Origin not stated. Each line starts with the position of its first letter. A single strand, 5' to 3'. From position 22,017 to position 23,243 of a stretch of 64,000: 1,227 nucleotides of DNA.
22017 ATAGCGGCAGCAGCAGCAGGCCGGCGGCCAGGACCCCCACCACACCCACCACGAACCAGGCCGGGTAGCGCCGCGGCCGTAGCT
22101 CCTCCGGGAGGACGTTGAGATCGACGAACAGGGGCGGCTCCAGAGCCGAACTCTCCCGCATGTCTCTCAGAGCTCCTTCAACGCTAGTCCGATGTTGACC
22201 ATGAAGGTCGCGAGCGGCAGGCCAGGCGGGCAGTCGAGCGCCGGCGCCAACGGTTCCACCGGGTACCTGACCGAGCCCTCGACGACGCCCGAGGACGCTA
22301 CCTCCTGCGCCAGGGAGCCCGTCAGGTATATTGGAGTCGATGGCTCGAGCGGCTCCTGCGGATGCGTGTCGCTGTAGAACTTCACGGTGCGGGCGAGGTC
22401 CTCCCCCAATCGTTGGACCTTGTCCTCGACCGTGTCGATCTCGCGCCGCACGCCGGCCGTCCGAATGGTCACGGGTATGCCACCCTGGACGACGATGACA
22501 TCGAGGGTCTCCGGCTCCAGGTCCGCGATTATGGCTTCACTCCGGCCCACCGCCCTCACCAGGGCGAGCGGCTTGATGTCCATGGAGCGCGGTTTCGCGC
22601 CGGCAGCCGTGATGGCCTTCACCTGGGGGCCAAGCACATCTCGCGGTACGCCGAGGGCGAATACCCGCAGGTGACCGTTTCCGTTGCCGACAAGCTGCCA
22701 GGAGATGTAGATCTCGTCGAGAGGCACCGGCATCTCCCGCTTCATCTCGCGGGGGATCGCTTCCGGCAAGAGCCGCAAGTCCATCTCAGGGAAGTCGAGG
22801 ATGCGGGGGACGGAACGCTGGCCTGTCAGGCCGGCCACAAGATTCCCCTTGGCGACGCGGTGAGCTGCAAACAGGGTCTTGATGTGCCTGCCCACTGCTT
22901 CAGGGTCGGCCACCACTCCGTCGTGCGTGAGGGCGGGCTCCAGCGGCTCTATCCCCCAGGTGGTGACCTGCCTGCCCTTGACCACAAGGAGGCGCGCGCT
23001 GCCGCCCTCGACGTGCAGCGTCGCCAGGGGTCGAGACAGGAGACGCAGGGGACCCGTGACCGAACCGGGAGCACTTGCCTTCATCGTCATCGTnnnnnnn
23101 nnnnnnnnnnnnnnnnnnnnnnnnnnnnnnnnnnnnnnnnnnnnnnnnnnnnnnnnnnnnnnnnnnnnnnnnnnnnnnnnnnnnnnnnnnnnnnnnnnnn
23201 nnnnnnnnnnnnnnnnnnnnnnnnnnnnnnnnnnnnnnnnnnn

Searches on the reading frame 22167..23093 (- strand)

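Call 53: search_protein_families(library=pfam, proteins=[window:22167-23093:-], max_evalue=0.00001)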
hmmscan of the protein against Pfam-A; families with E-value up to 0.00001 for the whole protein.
window:22167-23093:- (308 aa): 1 family
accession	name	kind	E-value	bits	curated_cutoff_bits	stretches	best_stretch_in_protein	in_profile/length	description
PF11104.14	PilM_2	-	5.3e-06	26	27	0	42-195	22-179/340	Type IV pilus assembly protein PilM;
